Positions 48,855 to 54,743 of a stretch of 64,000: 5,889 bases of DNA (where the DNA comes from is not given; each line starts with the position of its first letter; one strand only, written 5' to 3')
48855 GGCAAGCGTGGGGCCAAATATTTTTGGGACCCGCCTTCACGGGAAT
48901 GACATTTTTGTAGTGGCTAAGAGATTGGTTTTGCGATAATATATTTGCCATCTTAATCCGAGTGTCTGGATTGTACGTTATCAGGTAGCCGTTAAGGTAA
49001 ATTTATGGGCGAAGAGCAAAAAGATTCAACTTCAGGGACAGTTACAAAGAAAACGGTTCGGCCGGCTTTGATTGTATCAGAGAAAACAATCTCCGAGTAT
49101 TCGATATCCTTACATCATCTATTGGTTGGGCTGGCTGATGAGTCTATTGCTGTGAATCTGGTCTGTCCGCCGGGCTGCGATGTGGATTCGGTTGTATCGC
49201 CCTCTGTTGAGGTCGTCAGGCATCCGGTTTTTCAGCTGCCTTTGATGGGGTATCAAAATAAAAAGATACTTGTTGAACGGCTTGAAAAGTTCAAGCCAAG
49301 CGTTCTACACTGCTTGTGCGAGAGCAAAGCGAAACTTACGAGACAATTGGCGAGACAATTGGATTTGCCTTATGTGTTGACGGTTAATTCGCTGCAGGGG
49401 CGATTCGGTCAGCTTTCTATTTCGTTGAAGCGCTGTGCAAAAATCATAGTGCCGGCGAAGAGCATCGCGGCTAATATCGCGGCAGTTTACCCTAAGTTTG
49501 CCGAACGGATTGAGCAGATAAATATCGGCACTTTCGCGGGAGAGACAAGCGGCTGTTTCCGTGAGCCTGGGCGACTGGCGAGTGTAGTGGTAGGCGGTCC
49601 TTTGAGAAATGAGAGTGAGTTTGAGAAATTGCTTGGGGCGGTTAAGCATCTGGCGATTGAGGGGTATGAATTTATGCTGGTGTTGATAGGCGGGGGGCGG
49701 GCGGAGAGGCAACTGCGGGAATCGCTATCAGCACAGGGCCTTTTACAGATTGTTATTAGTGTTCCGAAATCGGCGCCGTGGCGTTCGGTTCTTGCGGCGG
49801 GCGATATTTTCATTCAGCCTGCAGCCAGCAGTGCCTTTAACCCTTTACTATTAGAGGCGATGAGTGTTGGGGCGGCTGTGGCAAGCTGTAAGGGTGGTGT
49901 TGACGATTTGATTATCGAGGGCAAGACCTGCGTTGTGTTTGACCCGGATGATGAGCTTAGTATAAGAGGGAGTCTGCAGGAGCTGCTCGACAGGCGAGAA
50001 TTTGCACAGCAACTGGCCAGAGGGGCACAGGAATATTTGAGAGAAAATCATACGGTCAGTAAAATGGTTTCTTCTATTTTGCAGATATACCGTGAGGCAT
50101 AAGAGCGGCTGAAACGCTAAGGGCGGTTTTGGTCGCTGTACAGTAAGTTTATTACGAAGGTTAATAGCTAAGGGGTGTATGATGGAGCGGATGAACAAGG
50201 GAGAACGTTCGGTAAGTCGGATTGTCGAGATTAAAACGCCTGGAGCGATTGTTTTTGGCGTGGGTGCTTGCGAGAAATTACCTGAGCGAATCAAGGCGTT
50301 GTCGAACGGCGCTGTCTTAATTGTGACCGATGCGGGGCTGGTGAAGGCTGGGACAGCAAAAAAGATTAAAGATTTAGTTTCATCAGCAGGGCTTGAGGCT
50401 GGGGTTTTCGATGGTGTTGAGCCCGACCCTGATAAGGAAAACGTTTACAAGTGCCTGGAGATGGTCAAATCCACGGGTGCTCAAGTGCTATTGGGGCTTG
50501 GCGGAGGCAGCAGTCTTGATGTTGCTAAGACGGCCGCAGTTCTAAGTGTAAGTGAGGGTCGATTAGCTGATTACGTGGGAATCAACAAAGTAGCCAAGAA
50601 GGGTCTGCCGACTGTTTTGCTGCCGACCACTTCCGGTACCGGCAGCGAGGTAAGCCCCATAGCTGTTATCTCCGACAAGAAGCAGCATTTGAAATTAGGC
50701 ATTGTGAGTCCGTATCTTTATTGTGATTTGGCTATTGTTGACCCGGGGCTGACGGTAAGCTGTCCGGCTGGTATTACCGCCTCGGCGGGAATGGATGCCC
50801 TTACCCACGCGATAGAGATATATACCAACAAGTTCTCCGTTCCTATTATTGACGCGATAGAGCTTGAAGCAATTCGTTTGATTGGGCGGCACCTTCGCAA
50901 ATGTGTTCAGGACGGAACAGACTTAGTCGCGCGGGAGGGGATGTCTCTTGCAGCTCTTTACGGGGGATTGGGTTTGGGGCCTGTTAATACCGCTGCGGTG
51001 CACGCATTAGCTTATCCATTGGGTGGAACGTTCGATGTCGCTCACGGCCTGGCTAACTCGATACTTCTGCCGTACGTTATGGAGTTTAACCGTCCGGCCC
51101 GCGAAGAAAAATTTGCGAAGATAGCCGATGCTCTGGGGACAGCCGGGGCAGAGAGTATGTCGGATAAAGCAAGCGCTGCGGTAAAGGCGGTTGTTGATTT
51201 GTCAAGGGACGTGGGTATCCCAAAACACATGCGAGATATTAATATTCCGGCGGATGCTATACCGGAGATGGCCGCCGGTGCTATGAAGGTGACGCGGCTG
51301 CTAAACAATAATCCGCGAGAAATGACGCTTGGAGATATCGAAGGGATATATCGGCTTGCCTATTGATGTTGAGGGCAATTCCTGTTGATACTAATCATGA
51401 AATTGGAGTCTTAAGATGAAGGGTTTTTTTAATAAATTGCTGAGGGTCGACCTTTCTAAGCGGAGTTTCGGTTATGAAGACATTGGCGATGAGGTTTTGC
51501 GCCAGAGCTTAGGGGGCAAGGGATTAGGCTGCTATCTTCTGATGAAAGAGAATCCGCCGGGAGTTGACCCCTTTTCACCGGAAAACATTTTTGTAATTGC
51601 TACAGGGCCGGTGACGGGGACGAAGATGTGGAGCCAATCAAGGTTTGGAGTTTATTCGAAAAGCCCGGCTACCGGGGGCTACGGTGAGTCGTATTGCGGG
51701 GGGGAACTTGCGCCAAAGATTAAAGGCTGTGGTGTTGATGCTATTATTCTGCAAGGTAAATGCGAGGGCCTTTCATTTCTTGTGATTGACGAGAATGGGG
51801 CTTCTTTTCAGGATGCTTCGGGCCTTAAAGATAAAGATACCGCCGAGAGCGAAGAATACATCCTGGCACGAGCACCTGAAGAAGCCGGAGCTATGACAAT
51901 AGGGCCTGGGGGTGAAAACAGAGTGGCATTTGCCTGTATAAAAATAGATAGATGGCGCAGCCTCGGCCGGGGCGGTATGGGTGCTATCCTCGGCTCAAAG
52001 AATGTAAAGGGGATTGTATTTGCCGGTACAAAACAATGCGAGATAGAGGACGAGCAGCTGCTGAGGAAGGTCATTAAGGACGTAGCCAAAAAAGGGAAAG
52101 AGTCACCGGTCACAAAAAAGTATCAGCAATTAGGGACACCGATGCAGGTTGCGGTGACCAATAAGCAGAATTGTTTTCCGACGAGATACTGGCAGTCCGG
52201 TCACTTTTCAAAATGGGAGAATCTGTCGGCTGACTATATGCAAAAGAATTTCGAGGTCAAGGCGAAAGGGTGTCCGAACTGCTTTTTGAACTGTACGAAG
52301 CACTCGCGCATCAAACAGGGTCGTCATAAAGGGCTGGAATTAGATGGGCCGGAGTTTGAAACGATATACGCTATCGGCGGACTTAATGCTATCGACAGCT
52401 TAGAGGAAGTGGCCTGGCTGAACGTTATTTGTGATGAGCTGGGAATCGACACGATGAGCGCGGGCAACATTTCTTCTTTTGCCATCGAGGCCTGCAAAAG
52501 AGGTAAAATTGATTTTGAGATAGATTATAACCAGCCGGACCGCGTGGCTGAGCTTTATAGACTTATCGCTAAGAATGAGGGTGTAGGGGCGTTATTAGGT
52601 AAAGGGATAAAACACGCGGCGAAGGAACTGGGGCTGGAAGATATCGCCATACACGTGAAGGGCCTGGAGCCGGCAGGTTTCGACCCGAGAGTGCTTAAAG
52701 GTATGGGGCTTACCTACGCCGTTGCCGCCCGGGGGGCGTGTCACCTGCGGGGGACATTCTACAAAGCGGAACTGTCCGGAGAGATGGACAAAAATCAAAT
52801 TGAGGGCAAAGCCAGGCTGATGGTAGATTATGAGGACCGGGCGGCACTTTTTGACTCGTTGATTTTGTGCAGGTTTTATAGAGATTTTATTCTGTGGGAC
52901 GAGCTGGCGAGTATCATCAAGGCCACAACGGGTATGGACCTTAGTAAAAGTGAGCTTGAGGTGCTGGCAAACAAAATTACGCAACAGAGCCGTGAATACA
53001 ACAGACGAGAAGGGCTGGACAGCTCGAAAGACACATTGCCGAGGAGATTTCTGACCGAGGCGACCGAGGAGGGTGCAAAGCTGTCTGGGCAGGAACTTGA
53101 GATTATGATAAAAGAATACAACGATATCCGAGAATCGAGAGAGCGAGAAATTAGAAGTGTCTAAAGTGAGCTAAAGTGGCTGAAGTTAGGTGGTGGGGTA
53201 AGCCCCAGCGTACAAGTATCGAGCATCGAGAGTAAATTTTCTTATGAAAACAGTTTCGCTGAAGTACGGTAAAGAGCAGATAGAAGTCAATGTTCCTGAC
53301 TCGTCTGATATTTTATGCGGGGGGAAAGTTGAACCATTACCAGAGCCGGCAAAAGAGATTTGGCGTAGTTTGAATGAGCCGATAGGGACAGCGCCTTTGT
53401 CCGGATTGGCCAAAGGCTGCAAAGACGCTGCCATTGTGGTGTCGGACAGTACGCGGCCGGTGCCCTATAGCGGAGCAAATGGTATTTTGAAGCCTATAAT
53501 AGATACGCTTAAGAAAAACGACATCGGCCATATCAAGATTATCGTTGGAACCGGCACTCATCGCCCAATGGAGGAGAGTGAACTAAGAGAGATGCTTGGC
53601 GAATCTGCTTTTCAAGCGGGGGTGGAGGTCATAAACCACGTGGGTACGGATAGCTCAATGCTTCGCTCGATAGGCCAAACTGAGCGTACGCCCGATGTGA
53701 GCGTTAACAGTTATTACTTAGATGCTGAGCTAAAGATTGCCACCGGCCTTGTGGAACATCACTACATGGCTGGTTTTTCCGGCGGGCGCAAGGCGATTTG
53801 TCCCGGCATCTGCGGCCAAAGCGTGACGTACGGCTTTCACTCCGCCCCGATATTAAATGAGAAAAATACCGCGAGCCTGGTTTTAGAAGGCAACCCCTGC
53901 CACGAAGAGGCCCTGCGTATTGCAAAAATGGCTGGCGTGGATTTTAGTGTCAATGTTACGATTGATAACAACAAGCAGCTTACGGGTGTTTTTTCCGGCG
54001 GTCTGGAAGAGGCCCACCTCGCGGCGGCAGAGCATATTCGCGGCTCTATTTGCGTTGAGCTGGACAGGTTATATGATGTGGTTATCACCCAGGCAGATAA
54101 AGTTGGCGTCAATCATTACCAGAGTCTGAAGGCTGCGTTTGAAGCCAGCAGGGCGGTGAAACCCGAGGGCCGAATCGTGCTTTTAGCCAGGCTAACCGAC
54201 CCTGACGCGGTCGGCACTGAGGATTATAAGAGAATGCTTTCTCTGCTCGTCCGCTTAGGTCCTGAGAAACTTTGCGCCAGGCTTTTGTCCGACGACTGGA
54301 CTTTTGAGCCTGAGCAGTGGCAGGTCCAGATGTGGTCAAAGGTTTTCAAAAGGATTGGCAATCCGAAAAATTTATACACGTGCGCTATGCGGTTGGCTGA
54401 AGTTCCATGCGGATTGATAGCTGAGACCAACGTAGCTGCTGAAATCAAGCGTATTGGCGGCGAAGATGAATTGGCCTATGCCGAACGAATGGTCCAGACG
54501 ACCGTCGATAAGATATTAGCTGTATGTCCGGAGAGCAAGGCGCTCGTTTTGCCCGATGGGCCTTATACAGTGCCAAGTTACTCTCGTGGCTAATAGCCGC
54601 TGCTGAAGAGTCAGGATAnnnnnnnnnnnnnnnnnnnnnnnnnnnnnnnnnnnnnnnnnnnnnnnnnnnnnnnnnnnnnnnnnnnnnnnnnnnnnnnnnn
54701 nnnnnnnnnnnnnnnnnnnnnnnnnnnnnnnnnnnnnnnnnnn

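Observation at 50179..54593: Fe-alcohol dehydrogenase, tungsten-type aldehyde:ferredoxin oxidoreductase and LarA-like racemase cluster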

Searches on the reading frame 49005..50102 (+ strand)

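Call 3: search_protein_families(library=pfam, proteins=[window:49005-50102:+])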
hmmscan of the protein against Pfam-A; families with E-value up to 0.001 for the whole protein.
window:49005-50102:+ (365 aa): 5 families
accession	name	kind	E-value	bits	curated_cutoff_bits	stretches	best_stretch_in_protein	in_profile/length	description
PF00534.26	Glycos_transf_1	-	1.9e-12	47.5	26.4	1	198-343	22-171/172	Glycosyl transferases group 1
PF13692.12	Glyco_trans_1_4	-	1.1e-11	45.6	27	1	198-329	8-141/142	Glycosyl transferases group 1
PF13439.12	Glyco_transf_4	-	2.8e-08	34.4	28.5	1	35-172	7-162/170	Glycosyltransferase Family 4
PF13579.12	Glyco_trans_4_4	-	5.7e-06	27.2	29.7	1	36-130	7-104/158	Glycosyl transferase 4-like domain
PF13524.12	Glyco_trans_1_2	-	1.8e-05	25.1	25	1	275-359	60-143/144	Glycosyl transferase-like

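Call 4: search_protein_families(library=ncbifam, proteins=[window:49005-50102:+])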
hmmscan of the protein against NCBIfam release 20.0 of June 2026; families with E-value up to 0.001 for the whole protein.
window:49005-50102:+ (365 aa): 14 families
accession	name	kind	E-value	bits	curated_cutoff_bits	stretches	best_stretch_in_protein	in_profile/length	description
TIGR04063.1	stp3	hypoth_equivalog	3.9e-14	52.3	442.05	1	206-364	228-394/397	TIGR04063 family PEP-CTERM/XrtA system glycosyltransferase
TIGR03088.1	stp2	hypoth_equivalog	1.4e-13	50.7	409.05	1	210-364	213-372/374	TIGR03088 family PEP-CTERM/XrtA system glycosyltransferase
TIGR03999.1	thiol_BshA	equivalog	3.4e-12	46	273.7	1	223-364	230-372/375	N-acetyl-alpha-D-glucosaminyl L-malate synthase BshA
NF038229.1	Glyco4_Geo_Pelo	equivalog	1.1e-11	44.3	400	1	86-364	44-335/338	GPMC system family 4 glycosyltransferase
NF041876.1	EPS_EpsE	equivalog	4.1e-11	42.7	400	1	172-351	195-382/389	exopolysaccharide biosynthesis GT4 family glycosyltransferase EpsE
NF047684.1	TeichurnBiosyTuaC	equivalog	1.3e-07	30.9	550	1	200-364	228-388/391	teichuronic acid biosynthesis protein TuaC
NF053787.1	GlcN_PG_synth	equivalog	5.9e-07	28.7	480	1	196-364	202-358/361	N-acetylglucosaminyl phosphatidylglycerol synthase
NF038295.1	EPS_HpsP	equivalog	7.3e-06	25.2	550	1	206-364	222-386/388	hormogonium polysaccharide biosynthesis glycosyltransferase HpsP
TIGR02149.1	glgA_Coryne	subfamily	9.5e-06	25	302.4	1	260-364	278-389/391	glycogen synthase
TIGR02472.1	sucr_P_syn_N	equivalog_domain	3e-05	23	576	1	263-360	338-436/439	sucrose-phosphate synthase, putative, glycosyltransferase domain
TIGR03449.1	mycothiol_MshA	equivalog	3.6e-05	22.9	462.5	1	260-365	298-403/406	D-inositol-3-phosphate glycosyltransferase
NF038298.1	EPS_HpsO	equivalog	0.00011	21.1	575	0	278-364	301-386/388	hormogonium polysaccharide biosynthesis glycosyltransferase HpsO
NF046085.1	XrtY_assoc_Gly1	equivalog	0.00061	18.8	400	1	261-364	280-383/387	XrtY-associated glycosyltransferase XYAG1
NF007396.0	PRK09922.1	equivalog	0.00075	18.5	385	0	217-331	208-327/361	lipopolysaccharide 1,6-galactosyltransferase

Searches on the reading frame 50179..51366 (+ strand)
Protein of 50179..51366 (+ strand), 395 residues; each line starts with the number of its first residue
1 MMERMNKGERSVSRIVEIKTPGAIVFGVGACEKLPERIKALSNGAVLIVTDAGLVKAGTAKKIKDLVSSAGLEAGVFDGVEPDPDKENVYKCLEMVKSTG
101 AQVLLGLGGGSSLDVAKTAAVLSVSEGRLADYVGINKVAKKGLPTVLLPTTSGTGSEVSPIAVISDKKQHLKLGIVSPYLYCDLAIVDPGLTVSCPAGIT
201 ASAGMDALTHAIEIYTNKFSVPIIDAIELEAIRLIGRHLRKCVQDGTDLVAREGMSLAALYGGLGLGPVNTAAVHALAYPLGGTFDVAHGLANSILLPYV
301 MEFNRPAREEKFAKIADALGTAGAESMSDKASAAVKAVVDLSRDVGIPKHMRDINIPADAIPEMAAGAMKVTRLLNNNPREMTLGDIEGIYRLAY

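Call 3: search_protein_families(library=pfam, proteins=[window:50179-51366:+])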
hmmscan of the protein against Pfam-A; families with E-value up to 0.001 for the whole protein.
window:50179-51366:+ (395 aa): 3 families
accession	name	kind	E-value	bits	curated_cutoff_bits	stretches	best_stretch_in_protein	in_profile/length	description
PF25137.1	ADH_Fe_C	-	1.4e-54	185.1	27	1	200-395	1-194/194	Fe-containing alcohol dehydrogenase family, C-terminal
PF00465.25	Fe-ADH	-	6e-49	166.3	31.3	1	21-189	1-168/168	Iron-containing alcohol dehydrogenase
PF13685.12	Fe-ADH_2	-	8.1e-12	45.8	28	1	25-121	1-95/149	Iron-containing alcohol dehydrogenase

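Call 4: search_protein_families(library=ncbifam, proteins=[window:50179-51366:+])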
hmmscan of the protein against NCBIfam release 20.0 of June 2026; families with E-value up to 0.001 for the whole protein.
window:50179-51366:+ (395 aa): 17 families
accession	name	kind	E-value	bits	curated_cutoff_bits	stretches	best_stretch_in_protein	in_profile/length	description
NF053866.1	CholDhdGbsBBac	equivalog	1.8e-93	313.3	550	1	13-395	7-391/392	choline dehydrogenase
NF041833.1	Fe_ADH_ErcA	equivalog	3.1e-93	312.9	550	1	24-394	11-381/382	alcohol dehydrogenase-like regulatory protein ErcA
TIGR02638.1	lactal_redase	equivalog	2.2e-92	309.8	523.15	1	25-391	11-379/379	lactaldehyde reductase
NF007911.0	PRK10624.1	equivalog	8.7e-89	298.1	537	1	25-395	12-382/382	lactaldehyde reductase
NF050025.1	SulfAcetaldRedSarD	equivalog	3.9e-88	295.9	700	1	22-387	9-377/385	sulfoacetaldehyde reductase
NF058672.1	4HyButDHCUPNE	equivalog_domain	1.1e-72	245.3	500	1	23-389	9-372/378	4-hydroxybutyrate dehydrogenase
NF007363.0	PRK09860.1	equivalog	3.4e-72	243.7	581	1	43-394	31-382/383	L-threonine dehydrogenase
NF010378.0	PRK13805.1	equivalog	2.4e-65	220.9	951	1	17-395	458-864/872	bifunctional acetaldehyde-CoA/alcohol dehydrogenase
NF011998.0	PRK15454.1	equivalog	4.2e-56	190.4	556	1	14-392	20-392/395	ethanolamine utilization ethanol dehydrogenase EutG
TIGR03405.1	Phn_Fe-ADH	equivalog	7.8e-53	179.5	423.7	1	21-374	4-349/355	iron-containing alcohol dehydrogenase PsrA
TIGR04266.1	NDMA_methanol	equivalog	2.1e-50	171.8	625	1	23-361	18-361/420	NDMA-dependent methanol dehydrogenase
NF011717.0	PRK15138.1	equivalog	2.6e-30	105.8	645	1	17-391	5-383/387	alcohol dehydrogenase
NF041822.1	daptide_DH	equivalog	4.6e-18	65.2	300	1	45-248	2-212/363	daptide-type RiPP biosynthesis dehydogenase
NF006941.0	PRK09423.1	subfamily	1.7e-12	46.8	336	1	18-214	5-179/367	glycerol dehydrogenase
NF053832.1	GlycoaldRedHalo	equivalog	3.6e-09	36.2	550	1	18-209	5-174/363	glycolaldehyde reductase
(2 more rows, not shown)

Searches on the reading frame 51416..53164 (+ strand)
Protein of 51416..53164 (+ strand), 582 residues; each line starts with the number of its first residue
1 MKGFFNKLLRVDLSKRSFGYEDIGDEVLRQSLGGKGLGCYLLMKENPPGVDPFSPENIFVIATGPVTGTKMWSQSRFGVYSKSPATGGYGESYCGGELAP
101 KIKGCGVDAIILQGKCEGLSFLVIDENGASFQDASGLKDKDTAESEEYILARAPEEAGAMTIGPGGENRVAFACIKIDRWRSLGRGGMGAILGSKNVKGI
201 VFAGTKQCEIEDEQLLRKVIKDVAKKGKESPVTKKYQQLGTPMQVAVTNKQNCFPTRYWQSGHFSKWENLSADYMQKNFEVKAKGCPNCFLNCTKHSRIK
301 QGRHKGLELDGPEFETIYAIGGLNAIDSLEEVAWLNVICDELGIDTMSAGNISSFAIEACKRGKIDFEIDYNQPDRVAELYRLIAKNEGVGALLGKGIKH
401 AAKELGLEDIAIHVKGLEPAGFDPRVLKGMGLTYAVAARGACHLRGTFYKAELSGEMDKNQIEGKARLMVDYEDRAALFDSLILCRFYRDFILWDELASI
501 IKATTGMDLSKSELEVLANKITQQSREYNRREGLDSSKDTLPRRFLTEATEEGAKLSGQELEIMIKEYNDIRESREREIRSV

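Call 3: search_protein_families(library=pfam, proteins=[window:51416-53164:+])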
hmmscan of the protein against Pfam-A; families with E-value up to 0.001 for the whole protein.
window:51416-53164:+ (582 aa): 2 families
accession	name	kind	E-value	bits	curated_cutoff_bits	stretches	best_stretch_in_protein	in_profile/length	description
PF01314.23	AFOR_C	-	9.1e-102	341.5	27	1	218-572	1-367/385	Aldehyde ferredoxin oxidoreductase, domains 2 & 3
PF02730.20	AFOR_N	-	4.3e-67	226.2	29.8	1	7-205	2-199/199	Aldehyde ferredoxin oxidoreductase, N-terminal domain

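Call 4: search_protein_families(library=ncbifam, proteins=[window:51416-53164:+])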
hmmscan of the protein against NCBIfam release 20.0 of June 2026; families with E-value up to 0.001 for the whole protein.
window:51416-53164:+ (582 aa): 2 families
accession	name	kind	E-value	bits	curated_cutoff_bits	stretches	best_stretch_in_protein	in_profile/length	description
NF007354.0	PRK09849.1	equivalog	2.2e-42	145.6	868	1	2-220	6-223/703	aldehyde ferredoxin oxidoreductase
NF040818.1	GAPOR_Arch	equivalog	3.7e-09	35.4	1300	1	46-130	41-124/654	glyceraldehyde-3-phosphate:ferredoxin oxidoreductase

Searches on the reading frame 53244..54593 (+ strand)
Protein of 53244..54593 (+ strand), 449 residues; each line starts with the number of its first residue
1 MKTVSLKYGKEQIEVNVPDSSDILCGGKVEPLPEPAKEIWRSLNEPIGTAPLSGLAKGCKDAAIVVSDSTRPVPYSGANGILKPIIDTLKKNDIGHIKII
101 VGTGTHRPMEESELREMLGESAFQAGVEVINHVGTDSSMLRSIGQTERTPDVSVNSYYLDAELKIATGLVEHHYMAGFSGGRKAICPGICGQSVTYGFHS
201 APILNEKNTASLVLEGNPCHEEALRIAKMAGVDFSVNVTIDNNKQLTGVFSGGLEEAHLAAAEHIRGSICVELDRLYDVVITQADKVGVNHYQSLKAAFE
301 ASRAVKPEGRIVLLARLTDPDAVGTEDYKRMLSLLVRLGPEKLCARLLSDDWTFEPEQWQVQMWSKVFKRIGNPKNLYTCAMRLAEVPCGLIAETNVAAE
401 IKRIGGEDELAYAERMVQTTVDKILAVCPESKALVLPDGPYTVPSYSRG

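Call 3: search_protein_families(library=pfam, proteins=[window:53244-54593:+])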
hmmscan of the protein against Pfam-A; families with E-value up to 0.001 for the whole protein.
window:53244-54593:+ (449 aa): 2 families
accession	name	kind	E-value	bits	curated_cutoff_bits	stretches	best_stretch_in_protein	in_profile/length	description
PF09861.14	Lar_N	-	1.6e-49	168.3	23.3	1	8-208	1-200/204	Lactate racemase N-terminal domain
PF04015.17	DUF362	-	0.00028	21.4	24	1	81-201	22-138/200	Domain of unknown function (DUF362)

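Call 4: search_protein_families(library=ncbifam, proteins=[window:53244-54593:+])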
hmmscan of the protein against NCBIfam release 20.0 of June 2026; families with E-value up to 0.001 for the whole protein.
window:53244-54593:+ (449 aa): 6 families
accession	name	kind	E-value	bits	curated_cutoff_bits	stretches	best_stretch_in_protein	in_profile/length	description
NF033504.2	Ni_dep_LarA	equivalog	1.5e-80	271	460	1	4-370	2-367/422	nickel-dependent lactate racemase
NF052593.1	NPN_racem_MAR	equivalog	7.3e-75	252.1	500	1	5-332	2-327/415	nickel-dependent malate racemase, LarAH6 family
NF052595.1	NPN_LarAH5_MAR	equivalog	1.1e-64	219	462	1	5-333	2-327/415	nickel-dependent malate racemase, LarAH5 family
NF052525.1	NPN_LarAH10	equivalog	3e-59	200.8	540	1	2-319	1-327/426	NPN-dependent 2-hydroxyacid racemase, LarAH10 family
NF052592.1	LarAH_14_15_16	equivalog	6.2e-17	61.1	740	1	7-241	15-254/520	NPN-dependent hydroxyacid isomerase, LarAH14/15/16 family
NF052594.1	NPN_18_hexonate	equivalog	2.2e-07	29.9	500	1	61-315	26-293/411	nickel-dependent putative hexonate epimerase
